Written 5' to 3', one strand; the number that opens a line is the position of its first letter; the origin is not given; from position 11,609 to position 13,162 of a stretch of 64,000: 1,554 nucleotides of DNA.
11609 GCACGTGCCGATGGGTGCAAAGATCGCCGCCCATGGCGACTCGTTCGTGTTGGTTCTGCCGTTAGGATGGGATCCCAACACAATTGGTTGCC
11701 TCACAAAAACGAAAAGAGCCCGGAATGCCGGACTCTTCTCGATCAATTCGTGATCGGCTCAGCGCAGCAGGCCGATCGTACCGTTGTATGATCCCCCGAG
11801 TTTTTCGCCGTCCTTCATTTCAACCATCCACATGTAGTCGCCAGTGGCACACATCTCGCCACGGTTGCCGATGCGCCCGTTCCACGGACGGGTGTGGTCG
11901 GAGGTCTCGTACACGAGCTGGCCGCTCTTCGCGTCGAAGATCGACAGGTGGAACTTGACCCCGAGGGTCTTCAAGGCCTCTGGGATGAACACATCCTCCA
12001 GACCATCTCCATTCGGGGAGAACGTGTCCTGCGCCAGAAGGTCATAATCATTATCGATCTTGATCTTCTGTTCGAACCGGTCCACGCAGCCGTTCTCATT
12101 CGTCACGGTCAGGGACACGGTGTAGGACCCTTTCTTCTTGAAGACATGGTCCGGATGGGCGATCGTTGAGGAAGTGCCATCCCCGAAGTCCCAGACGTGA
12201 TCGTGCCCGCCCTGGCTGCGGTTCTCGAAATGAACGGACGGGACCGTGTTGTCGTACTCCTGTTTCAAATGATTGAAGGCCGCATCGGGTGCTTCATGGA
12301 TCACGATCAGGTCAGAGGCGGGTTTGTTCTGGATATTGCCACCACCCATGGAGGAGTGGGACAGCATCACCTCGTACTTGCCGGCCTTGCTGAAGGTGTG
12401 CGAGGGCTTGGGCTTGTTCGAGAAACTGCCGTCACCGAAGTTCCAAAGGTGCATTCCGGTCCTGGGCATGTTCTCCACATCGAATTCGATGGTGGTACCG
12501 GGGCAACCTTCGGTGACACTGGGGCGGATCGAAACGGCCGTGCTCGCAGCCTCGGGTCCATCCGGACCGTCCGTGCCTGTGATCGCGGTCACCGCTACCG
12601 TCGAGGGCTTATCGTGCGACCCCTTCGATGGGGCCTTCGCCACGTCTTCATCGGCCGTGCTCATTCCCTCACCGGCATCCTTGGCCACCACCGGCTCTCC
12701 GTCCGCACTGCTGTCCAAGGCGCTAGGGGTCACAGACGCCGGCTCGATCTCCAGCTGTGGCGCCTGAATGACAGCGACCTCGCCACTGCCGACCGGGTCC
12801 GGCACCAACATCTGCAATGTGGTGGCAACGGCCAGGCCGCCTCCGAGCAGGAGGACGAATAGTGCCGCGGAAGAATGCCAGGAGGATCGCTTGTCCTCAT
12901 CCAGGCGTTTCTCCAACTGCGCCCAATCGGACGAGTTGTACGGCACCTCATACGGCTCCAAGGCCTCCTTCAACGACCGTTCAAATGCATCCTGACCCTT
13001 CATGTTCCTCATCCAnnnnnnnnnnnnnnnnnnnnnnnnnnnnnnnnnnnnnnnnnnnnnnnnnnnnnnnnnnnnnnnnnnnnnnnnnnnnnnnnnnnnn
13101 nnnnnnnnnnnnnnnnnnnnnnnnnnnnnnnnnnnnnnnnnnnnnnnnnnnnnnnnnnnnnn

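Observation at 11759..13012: Anti-sigma-like membrane protein with PKD domains and a T9SS type-B CTD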

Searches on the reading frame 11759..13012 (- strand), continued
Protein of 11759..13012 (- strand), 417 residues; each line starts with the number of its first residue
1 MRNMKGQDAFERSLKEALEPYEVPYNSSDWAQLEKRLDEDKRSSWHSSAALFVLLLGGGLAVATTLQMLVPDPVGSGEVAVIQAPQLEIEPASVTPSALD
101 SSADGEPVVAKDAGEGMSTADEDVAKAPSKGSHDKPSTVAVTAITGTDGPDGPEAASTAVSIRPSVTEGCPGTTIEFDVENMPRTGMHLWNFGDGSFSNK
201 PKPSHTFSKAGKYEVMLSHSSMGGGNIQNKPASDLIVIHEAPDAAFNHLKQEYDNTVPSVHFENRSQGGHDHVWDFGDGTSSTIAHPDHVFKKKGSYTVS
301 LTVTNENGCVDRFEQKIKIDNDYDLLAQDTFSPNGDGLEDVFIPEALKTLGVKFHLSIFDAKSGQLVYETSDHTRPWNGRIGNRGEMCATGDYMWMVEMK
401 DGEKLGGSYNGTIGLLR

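Call 60: fold_search(model_id=the predicted structure, library=pdb)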
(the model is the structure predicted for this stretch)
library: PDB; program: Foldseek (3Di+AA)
matches with E <= 10: 1682; with E <= 0.001: 115
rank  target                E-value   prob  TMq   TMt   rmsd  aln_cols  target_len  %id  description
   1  9flw_A                9.1e-09  1.00  0.29  0.24  13.3       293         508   13  CryoEM structure of the fragment-6 (3571-4078) in the grappling hook protein A (GhpA) in the bacterium Aureispira sp.  (released 2024-10-16)
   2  9flp_A                2.4e-07  1.00  0.29  0.15  11.5       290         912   12  CryoEM structure of the neck (1403-2314) in the grappling hook protein A (GhpA) in the bacterium Aureispira sp. CCB-QB (released 2024-10-16)
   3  1l0q_A                4.1e-07  1.00  0.18  0.18  13.2       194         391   22  Tandem YVTN beta-propeller and PKD domains from an archaeal surface layer protein (released 2002-11-06)
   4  9flu_A                5.9e-07  1.00  0.29  0.34  11.1       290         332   16  CryoEM structure of the fragment-1 (3402-3733) in the grappling hook protein A (GhpA) in the bacterium Aureispira sp.  (released 2024-10-16)
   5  9fly_A                9.5e-07  1.00  0.24  0.13  12.9       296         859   12  CryoEM structure of the base (4151-5009) in the grappling hook protein A (GhpA) in the bacterium Aureispira sp. CCB-QB (released 2024-10-16)
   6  4l9d_B                2.0e-06  1.00  0.18  0.87   1.8        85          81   39  Crystal structure of the PKD1 domain from Vibrio cholerae metalloprotease PrtV (released 2013-07-10)
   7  4l9d_A                3.1e-06  1.00  0.18  0.86   1.8        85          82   39  Crystal structure of the PKD1 domain from Vibrio cholerae metalloprotease PrtV (released 2013-07-10)
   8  8vse_A                4.0e-06  1.00  0.24  0.28  14.1       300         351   11  Cryo-EM structure of human CD45 extracellular region in complex with adenoviral protein E3/49K (released 2024-11-06)
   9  6fg9_A                4.7e-06  1.00  0.19  0.10  10.1       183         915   15  Mouse SORCS2 ectodomain (sortilin related VPS10 domain containing receptor 2) (released 2018-08-01)
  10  9fls_A                5.0e-06  1.00  0.28  0.34  12.9       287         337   14  CryoEM structure of the fragment-3 (2061-2397) in the grappling hook protein A (GhpA) in the bacterium Aureispira sp.  (released 2024-10-16)
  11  9flx_A                5.3e-06  1.00  0.28  0.33  12.7       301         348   13  CryoEM structure of the fragment-4 (4074-4421) in the grappling hook protein A (GhpA) in the bacterium Aureispira sp.  (released 2024-10-16)
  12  6fg9_B                6.5e-06  1.00  0.19  0.11   9.2       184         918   14  Mouse SORCS2 ectodomain (sortilin related VPS10 domain containing receptor 2) (released 2018-08-01)
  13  9g8b_A                9.5e-06  1.00  0.28  0.33  11.2       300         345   14  CryoEM structure of the fragment-2 (2892-3236) in the grappling hook protein A (GhpA) in the bacterium Aureispira sp.  (released 2024-10-16)
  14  3pdd                  2.4e-05  1.00  0.21  0.34   7.9       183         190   12  Structures of Clostridium thermocellum CbhA fibronectin(III)-like modules (released 2011-11-23)
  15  9rcu_A                2.4e-05  1.00  0.23  0.31  13.9       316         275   10  Cardioderma bat coronavirus 2B receptor binding domain in complex with human CEACAM6 (released 2026-04-08)
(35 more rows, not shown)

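Call 65: find_encoding_contigs(protein=P0062, flank=10000, max_places=1)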
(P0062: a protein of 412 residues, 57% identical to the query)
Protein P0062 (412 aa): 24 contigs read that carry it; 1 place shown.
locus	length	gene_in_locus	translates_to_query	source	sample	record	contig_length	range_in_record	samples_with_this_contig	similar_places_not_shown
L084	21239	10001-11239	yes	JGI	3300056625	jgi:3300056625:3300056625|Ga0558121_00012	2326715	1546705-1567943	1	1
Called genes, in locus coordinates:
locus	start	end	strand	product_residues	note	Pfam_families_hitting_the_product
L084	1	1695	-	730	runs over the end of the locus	PF12437:GSIII_N, PF00120:Gln-synt_C, PF18318:Gln-synt_C-ter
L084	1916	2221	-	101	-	PF02416:TatA_B_E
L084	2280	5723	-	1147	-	PF21760:SecD_1st, PF00691:OmpA, PF22599:SecDF_P1_head, PF02355:SecD_SecF_C, PF03176:MMPL (weak), PF07549:Sec_GG, PF02355:SecD_SecF_C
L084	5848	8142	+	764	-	PF01839:FG-GAP (faint), PF13517:FG-GAP_3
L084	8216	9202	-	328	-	PF00056:Ldh_1_N, PF02866:Ldh_1_C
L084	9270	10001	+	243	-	PF07638:Sigma70_ECF (weak), PF04542:Sigma70_r2, PF08281:Sigma70_r4_2, PF04545:Sigma70_r4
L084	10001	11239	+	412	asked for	PF18911:PKD_4, PF00801:PKD (weak), PF18911:PKD_4, PF00801:PKD, PF13585:CHU_C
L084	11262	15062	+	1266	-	PF00801:PKD (weak), PF18911:PKD_4, PF01483:P_proprotein (faint), PF13585:CHU_C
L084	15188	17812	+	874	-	PF00801:PKD (weak), PF18911:PKD_4 (weak), PF13585:CHU_C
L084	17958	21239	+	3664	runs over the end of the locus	PF18911:PKD_4, PF22352:K319L-like_PKD (faint), PF01483:P_proprotein (weak), PF12527:DUF3727 (faint), PF13585:CHU_C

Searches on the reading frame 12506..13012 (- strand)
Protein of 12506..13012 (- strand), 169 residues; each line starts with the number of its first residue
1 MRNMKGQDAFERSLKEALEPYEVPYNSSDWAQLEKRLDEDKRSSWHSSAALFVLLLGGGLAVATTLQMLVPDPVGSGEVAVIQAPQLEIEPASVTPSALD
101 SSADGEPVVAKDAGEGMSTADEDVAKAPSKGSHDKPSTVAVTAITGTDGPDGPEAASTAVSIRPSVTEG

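Call 6: search_protein_families(library=pfam, proteins=[window:12506-13012:-], max_evalue=10)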
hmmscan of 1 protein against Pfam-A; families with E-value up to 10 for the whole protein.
seq(169 aa): 0 families
